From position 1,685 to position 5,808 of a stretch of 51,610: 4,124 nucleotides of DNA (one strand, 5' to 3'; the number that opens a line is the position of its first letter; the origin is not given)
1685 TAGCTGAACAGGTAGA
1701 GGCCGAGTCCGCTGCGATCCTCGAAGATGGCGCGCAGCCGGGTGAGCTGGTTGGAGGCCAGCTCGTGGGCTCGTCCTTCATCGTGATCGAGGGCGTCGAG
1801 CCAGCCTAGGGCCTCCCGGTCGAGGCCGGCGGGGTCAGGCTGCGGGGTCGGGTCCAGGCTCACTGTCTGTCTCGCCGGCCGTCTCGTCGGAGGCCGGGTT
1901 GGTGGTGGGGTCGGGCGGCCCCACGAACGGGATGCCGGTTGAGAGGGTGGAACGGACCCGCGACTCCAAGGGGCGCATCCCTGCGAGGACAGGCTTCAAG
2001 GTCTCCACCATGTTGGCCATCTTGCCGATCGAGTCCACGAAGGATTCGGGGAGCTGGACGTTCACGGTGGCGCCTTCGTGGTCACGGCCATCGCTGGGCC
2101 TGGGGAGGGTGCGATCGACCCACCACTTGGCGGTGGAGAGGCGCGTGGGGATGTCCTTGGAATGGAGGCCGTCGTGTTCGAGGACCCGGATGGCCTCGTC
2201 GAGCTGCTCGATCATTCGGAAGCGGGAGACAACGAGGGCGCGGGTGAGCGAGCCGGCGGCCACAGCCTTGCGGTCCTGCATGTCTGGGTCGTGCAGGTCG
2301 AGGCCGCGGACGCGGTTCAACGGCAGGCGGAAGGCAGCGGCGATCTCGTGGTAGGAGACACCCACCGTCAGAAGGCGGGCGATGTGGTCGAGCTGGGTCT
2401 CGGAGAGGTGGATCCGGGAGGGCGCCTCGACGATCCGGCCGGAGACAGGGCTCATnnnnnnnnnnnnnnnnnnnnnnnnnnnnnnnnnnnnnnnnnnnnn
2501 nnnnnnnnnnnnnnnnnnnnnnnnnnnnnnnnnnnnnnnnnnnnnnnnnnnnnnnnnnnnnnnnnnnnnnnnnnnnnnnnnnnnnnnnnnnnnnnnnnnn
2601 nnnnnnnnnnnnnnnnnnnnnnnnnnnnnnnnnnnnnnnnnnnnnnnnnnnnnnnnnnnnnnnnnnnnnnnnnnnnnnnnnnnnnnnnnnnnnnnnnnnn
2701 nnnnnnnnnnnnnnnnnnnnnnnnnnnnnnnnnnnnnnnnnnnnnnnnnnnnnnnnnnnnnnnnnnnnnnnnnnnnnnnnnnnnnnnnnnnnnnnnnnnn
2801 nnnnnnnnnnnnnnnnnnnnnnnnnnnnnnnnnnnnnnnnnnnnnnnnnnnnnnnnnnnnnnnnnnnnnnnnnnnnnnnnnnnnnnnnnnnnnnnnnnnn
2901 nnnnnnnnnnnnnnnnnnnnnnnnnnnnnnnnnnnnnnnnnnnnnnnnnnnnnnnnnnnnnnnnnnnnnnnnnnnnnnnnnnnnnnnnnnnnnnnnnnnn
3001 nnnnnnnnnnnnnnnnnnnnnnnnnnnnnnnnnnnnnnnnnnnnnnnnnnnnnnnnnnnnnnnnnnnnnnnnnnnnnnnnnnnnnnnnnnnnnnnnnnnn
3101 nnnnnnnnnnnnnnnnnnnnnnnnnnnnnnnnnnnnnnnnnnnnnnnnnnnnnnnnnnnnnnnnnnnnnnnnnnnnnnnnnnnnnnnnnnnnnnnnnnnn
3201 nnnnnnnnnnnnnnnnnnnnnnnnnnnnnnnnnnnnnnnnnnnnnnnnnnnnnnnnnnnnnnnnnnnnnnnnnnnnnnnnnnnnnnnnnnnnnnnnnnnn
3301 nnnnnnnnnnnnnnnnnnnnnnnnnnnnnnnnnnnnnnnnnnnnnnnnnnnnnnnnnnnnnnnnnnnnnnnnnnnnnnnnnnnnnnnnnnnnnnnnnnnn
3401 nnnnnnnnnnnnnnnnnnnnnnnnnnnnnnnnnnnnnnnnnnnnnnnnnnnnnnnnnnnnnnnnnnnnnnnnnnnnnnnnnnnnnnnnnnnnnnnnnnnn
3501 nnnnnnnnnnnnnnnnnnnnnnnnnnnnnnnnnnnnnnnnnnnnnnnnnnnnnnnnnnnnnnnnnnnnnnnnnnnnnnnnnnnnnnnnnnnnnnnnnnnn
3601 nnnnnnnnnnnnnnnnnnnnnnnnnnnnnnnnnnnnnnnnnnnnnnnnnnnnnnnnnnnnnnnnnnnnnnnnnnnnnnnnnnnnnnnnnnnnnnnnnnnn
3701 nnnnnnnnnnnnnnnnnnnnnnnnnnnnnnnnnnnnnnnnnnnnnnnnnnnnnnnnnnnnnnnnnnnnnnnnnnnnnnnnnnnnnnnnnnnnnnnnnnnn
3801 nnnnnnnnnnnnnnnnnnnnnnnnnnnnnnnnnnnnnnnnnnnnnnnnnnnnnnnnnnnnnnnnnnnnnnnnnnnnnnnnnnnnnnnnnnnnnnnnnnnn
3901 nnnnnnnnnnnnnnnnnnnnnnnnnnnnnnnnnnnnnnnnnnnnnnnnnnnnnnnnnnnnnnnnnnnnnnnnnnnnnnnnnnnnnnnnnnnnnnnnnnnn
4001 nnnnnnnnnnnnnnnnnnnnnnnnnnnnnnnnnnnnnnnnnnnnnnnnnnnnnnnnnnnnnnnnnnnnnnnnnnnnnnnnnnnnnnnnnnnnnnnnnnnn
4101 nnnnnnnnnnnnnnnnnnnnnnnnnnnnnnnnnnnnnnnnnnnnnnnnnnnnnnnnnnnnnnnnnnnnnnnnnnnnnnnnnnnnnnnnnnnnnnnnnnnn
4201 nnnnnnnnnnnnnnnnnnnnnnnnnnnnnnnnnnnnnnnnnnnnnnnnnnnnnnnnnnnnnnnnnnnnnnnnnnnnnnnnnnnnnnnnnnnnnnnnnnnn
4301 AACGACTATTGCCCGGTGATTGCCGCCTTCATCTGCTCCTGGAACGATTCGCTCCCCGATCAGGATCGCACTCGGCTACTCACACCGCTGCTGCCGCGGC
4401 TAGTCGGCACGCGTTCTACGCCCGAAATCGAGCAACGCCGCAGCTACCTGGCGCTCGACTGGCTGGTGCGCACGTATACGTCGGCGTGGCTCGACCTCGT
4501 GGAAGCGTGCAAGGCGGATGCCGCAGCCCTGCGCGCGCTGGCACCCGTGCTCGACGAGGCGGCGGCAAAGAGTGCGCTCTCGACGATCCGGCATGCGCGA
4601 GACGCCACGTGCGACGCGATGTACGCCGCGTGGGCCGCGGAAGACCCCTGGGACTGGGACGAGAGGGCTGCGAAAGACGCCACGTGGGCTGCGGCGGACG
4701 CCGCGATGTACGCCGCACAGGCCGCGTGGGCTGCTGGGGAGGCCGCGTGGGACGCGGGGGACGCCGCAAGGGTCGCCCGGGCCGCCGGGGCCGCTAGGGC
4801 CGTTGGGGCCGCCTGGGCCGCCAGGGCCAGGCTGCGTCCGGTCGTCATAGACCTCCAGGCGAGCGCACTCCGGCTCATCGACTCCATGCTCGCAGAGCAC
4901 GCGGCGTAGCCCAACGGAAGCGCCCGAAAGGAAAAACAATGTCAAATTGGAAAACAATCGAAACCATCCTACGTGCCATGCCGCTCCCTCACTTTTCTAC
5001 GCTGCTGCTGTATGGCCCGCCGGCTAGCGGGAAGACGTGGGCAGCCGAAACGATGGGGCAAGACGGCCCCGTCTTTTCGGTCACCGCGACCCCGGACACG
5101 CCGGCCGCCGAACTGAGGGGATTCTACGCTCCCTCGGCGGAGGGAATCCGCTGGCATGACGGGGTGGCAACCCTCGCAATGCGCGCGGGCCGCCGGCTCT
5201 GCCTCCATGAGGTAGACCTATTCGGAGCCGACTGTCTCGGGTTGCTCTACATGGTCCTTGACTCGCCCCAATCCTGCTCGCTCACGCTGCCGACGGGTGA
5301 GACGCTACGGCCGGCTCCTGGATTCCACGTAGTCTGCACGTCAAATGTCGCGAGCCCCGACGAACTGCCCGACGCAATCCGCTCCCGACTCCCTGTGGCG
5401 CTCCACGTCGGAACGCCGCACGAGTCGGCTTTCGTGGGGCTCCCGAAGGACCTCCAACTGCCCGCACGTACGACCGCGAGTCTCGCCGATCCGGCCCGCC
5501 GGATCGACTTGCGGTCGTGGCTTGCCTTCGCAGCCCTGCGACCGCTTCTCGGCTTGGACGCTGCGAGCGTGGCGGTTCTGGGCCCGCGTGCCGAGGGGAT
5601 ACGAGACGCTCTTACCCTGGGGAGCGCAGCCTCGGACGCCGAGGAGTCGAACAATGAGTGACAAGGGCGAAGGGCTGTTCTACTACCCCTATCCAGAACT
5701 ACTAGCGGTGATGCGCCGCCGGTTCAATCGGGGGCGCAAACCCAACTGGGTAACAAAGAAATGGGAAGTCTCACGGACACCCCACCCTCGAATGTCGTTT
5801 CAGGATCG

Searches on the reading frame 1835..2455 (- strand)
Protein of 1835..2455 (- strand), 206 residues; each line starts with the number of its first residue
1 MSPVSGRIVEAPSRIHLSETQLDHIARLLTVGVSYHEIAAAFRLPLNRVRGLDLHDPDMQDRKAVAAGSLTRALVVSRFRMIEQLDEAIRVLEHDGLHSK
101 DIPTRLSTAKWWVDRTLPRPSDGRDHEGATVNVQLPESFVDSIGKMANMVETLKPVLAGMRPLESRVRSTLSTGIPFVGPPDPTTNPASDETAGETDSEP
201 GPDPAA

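Call 14: search_protein_families(library=pfam, proteins=[window:1835-2455:-], max_evalue=0.01)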
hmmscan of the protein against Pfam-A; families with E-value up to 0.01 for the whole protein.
window:1835-2455:- (206 aa): 0 families

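Call 15: search_protein_families(library=phrogs, proteins=[window:1835-2455:-], max_evalue=0.01)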
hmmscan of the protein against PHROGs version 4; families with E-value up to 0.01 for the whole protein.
window:1835-2455:- (206 aa): 0 families

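Call 69: search_solved_structures(query=window:1835-2452:-, max_evalue=10)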
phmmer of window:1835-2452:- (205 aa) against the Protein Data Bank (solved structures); distinct sequences matched with E-value up to 10: 0.

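Call 108: list_cluster_members(proteins=[window:1835-2452:-, window:4939-5658:+, window:4280-4906:+, window:3939-4205:+, window:64-1860:-, window:3754-3930:+])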
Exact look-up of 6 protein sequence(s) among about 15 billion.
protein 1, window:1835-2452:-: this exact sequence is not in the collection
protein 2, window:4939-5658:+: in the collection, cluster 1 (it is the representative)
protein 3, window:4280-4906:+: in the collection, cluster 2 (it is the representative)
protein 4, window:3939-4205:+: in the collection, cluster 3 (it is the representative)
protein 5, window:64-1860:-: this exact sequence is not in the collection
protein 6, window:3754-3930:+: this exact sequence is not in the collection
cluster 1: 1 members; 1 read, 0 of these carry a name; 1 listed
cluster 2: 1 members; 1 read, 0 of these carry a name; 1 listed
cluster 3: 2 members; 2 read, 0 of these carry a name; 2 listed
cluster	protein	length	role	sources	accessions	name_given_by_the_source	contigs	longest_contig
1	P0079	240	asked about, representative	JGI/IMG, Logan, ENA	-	-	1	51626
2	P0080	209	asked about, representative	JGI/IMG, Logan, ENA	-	-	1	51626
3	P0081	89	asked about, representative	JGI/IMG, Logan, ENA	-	-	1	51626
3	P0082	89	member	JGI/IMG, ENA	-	-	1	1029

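Call 109: find_encoding_contigs(protein=P0082, flank=5000, max_places=3)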
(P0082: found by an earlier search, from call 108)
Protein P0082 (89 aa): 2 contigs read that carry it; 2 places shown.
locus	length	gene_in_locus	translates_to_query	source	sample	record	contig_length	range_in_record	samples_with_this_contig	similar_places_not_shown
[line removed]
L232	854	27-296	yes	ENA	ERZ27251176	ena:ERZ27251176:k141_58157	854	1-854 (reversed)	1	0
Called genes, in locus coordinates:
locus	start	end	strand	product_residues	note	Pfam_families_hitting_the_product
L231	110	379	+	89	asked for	-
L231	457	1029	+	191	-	?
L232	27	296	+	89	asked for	-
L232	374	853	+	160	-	?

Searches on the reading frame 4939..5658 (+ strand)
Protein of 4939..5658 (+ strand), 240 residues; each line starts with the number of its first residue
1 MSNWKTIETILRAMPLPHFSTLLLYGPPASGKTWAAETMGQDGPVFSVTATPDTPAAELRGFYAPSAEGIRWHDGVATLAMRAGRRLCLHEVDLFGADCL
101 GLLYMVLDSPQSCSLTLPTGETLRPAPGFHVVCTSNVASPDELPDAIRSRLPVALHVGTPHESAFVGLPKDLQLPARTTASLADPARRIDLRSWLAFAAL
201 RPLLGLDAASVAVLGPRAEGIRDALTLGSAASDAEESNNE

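Call 14: search_protein_families(library=pfam, proteins=[window:4939-5658:+], max_evalue=0.01)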
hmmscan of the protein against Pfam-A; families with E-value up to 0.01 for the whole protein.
window:4939-5658:+ (240 aa): 2 families
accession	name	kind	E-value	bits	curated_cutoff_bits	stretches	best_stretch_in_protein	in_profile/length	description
PF07728.20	AAA_5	-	1.4e-12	48.2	22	1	22-151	2-139/139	AAA domain (dynein-related subfamily)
PF00004.35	AAA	-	0.002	19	21.2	0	22-42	1-21/131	ATPase family associated with various cellular activities (AAA)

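Call 15: search_protein_families(library=phrogs, proteins=[window:4939-5658:+], max_evalue=0.01)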
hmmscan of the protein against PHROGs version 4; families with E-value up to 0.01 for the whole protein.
window:4939-5658:+ (240 aa): 2 families
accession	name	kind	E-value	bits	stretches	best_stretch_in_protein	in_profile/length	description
phrog_16448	-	other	1.4e-22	80.8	1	21-176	451-618/680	ATPase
phrog_249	-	moron, auxiliary metabolic gene and host takeover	3.4e-09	37.5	1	5-137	116-245/380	porphyrin biosynthesis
